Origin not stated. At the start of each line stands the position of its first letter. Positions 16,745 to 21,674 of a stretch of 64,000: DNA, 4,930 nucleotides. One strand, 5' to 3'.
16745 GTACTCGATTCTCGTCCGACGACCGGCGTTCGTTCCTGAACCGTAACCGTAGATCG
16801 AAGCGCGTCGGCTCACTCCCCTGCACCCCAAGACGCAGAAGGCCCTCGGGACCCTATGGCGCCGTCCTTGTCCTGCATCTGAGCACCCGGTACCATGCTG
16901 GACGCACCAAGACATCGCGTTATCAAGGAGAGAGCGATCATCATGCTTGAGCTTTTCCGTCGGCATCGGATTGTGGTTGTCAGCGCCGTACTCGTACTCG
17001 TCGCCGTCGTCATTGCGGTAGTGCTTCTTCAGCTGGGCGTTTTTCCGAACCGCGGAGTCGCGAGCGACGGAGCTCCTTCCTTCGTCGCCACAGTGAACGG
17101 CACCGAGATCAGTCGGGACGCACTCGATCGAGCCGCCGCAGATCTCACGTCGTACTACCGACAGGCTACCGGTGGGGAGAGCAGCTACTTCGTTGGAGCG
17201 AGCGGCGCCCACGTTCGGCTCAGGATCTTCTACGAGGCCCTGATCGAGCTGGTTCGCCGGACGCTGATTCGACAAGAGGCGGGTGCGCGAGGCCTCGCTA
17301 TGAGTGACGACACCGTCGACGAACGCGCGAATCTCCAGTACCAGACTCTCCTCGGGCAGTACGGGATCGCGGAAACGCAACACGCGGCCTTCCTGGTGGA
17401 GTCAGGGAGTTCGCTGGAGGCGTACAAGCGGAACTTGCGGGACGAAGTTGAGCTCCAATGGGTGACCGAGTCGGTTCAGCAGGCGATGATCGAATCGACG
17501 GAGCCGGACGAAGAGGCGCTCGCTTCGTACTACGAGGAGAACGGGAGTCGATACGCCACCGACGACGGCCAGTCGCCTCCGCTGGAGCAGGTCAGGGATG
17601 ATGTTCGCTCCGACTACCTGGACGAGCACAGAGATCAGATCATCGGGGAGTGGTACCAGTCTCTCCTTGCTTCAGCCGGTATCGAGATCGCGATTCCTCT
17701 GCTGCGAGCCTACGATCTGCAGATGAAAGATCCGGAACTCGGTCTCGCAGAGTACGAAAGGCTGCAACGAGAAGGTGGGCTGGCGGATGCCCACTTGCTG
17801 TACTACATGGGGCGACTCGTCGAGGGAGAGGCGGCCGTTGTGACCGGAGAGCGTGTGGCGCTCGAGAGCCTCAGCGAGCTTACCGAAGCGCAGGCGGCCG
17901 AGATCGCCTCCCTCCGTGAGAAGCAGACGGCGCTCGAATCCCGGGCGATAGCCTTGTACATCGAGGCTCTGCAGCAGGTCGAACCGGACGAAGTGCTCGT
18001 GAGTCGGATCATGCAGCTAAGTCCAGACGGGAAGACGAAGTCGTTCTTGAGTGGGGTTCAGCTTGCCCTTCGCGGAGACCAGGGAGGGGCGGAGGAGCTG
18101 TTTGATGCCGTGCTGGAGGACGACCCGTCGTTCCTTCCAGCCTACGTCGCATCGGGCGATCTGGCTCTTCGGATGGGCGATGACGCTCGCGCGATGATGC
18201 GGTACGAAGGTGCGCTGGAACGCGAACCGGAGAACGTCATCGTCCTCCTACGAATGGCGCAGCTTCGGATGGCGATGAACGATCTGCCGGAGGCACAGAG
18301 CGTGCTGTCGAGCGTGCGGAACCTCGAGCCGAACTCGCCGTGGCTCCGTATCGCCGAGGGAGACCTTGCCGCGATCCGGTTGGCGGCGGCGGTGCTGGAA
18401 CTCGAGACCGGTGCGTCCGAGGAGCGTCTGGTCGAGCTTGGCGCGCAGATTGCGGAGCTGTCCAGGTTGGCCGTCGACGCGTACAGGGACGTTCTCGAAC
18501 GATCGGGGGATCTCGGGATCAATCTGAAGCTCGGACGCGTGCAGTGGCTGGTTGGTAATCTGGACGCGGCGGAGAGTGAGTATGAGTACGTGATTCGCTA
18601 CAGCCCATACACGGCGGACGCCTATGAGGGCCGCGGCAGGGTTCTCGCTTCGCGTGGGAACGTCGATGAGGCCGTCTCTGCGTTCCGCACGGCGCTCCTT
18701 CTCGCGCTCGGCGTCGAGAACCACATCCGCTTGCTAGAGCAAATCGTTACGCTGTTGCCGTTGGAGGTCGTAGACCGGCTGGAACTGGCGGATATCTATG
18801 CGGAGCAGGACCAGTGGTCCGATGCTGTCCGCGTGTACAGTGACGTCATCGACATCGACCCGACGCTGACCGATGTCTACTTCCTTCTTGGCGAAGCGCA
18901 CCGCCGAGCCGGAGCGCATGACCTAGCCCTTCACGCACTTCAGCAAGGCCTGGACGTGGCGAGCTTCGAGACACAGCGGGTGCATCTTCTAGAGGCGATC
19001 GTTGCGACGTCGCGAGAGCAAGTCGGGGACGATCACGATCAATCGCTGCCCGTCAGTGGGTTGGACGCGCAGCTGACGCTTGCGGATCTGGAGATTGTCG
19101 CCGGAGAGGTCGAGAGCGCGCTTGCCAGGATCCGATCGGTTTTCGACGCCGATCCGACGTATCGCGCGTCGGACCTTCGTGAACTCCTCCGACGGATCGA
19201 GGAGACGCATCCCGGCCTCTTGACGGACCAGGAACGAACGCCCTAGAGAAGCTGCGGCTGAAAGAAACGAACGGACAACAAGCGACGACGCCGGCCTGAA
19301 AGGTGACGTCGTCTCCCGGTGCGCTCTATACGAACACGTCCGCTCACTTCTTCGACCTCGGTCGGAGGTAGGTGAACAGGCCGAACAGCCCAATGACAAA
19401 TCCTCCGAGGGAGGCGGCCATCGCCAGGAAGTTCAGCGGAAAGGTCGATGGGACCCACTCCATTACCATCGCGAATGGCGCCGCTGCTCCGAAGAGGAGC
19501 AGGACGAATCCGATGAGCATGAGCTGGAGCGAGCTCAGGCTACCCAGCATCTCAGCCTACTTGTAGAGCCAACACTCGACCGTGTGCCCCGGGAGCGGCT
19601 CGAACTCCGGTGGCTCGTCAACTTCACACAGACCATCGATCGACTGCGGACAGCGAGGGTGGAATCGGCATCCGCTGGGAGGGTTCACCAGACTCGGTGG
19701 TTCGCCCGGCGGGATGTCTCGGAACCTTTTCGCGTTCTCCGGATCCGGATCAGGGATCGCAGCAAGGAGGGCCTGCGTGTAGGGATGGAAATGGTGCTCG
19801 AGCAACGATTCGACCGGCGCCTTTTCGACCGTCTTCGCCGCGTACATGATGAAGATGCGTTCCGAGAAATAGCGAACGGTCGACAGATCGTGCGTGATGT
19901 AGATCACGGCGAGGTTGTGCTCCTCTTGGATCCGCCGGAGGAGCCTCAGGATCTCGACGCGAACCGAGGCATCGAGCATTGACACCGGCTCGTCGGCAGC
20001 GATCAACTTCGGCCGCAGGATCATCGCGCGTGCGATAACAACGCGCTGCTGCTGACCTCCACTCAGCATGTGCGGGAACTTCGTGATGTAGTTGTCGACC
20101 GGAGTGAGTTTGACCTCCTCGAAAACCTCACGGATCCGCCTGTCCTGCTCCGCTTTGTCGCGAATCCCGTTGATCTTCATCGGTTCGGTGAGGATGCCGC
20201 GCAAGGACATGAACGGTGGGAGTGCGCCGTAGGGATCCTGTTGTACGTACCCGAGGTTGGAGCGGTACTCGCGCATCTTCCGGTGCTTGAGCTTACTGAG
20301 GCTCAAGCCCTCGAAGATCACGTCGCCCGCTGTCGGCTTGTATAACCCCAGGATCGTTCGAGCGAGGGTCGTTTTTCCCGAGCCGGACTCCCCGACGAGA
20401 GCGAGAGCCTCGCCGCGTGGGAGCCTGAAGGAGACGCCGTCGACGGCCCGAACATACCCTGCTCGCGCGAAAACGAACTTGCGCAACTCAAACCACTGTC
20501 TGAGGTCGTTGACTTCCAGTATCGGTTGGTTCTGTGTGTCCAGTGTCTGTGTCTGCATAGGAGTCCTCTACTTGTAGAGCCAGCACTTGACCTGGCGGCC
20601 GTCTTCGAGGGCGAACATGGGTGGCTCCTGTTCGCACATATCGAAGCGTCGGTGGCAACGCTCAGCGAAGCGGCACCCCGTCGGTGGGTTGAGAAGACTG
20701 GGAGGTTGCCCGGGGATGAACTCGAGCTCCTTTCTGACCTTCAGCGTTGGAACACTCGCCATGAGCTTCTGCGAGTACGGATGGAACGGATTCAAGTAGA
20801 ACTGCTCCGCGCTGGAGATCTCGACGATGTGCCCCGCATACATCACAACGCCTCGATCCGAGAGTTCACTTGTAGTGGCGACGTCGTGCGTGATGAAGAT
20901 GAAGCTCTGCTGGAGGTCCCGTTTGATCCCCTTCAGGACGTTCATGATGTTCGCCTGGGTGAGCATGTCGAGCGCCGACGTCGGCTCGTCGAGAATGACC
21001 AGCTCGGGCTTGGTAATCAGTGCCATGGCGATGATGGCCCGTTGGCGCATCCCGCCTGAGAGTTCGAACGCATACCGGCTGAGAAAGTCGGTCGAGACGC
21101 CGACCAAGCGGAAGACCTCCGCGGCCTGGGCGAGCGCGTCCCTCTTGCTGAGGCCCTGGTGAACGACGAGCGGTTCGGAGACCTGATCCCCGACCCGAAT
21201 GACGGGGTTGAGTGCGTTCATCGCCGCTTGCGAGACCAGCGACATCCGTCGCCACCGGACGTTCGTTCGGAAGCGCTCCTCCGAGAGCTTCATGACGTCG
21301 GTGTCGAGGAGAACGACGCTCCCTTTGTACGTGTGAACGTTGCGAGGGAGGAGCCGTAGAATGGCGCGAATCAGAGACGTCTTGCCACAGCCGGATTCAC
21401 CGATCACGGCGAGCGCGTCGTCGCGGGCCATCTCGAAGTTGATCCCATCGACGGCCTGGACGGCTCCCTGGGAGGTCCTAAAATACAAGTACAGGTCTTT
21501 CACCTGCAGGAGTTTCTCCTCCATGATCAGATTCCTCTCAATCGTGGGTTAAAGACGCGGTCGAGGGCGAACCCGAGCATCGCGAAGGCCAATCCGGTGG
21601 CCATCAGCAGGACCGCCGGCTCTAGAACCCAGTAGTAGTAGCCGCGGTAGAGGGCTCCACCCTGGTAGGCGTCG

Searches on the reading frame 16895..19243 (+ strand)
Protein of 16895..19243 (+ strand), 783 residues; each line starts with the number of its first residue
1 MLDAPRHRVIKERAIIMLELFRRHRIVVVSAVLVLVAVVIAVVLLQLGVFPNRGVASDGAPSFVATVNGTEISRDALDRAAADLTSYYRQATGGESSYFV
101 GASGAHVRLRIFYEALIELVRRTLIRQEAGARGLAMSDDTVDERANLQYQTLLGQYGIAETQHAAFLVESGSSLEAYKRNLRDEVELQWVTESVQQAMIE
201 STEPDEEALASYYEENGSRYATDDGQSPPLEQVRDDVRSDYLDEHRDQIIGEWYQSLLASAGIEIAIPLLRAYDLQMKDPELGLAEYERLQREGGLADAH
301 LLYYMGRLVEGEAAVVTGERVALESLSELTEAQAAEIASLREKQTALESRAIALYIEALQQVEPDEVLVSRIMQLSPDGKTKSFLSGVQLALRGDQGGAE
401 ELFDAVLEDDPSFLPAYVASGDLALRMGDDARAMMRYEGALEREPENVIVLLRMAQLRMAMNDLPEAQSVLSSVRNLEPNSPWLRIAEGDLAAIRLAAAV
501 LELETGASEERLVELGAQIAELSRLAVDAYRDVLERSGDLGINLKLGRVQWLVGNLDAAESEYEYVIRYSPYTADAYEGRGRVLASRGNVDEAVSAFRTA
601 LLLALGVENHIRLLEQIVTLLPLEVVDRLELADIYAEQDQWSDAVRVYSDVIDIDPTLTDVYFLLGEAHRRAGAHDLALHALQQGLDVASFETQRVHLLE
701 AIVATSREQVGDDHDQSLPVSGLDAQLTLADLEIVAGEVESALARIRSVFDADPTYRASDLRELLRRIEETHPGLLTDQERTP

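Call 45: search_protein_families(library=pfam, proteins=[window:16895-19243:+], max_evalue=0.00001)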
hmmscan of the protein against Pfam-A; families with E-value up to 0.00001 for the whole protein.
window:16895-19243:+ (783 aa): 16 families
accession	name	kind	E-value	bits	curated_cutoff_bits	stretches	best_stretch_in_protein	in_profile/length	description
PF14559.12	TPR_19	-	4.9e-21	75.3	25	1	425-482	2-59/68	Tetratricopeptide repeat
PF07719.23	TPR_2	-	2.9e-18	64.8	27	0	574-603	1-30/34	Tetratricopeptide repeat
PF13624.11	SurA_N_3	-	1.6e-16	61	27.2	1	17-188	1-159/162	SurA-like N-terminal domain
PF13428.12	TPR_14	-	9.3e-15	54.1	23.5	0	416-457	3-44/44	Tetratricopeptide repeat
PF13432.12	TPR_16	-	5.1e-13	49.6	32.7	1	544-601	1-58/65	Tetratricopeptide repeat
PF13174.12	TPR_6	-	1.1e-12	48.1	26.3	0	450-481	2-33/33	Tetratricopeptide repeat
PF13414.12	TPR_11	-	7e-12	45.3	26.8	1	633-671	2-40/42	TPR repeat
PF13431.12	TPR_17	-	1.3e-11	44.2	24.4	0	648-679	2-33/34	Tetratricopeptide repeat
PF13181.12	TPR_8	-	5.2e-11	42.2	25.7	0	574-603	1-30/34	Tetratricopeptide repeat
PF00515.34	TPR_1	-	1.9e-10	40.5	27.8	0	574-603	1-30/34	Tetratricopeptide repeat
PF13424.12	TPR_12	-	8.1e-10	39.2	30.1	0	630-689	8-75/77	Tetratricopeptide repeat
PF13623.11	SurA_N_2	-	5.2e-09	36.6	28.5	1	35-143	11-117/145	SurA-like N-terminal domain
PF13176.12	TPR_7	-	3.8e-07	30.1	27.9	0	630-660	4-34/36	Tetratricopeptide repeat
PF25058.1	ARM_TT21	-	2.1e-06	28.2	27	0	431-480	77-126/155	Tetratricopeptide repeat protein 21 ARM repeat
PF25064.1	ARM_TT21_5th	-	6.7e-06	26.8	27.8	0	421-476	8-63/117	TT21 fifth ARM repeats domain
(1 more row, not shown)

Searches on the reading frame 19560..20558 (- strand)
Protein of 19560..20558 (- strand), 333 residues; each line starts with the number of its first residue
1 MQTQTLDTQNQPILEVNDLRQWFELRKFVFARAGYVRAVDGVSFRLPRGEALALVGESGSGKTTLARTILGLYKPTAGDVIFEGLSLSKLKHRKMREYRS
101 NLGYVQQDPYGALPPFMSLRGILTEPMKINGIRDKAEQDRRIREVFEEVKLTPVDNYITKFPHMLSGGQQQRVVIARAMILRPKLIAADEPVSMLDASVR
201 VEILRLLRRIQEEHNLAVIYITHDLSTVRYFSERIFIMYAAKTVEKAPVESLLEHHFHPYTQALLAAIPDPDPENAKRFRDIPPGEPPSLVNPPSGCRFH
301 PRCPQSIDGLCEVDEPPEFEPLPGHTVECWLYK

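Call 45: search_protein_families(library=pfam, proteins=[window:19560-20558:-], max_evalue=0.00001)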
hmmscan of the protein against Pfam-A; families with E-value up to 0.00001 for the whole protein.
window:19560-20558:- (333 aa): 2 families
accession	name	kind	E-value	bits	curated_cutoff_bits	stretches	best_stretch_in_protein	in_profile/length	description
PF00005.33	ABC_tran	-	5.9e-33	114.8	25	1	40-192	2-136/137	ABC transporter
PF08352.17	oligo_HPY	-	9.1e-18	64.9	27.1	1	244-309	1-64/65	Oligopeptide/dipeptide transporter, C-terminal region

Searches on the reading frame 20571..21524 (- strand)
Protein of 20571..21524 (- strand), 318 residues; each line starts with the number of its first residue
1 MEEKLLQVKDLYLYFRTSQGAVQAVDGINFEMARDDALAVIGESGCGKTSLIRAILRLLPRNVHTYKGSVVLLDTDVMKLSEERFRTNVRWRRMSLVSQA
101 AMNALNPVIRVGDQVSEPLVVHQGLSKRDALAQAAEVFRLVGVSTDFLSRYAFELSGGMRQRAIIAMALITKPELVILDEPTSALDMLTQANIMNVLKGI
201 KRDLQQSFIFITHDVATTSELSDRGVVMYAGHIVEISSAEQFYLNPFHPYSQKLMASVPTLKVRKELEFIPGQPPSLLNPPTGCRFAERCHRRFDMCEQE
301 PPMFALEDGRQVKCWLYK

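Call 45: search_protein_families(library=pfam, proteins=[window:20571-21524:-], max_evalue=0.00001)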
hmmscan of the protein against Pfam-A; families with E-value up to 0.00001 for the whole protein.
window:20571-21524:- (318 aa): 4 families
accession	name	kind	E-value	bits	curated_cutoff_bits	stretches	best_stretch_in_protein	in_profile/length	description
PF00005.33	ABC_tran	-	1.8e-24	87.4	25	1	26-183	2-137/137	ABC transporter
PF08352.17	oligo_HPY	-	4e-18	66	27.1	1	234-297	1-65/65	Oligopeptide/dipeptide transporter, C-terminal region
PF13304.12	AAA_21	-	8.3e-10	39.6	27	0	151-215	234-300/304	AAA domain, putative AbiEii toxin, Type IV TA system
PF02463.25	SMC_N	-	3.6e-07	30.3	40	0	37-221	26-205/220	RecF/RecN/SMC N terminal domain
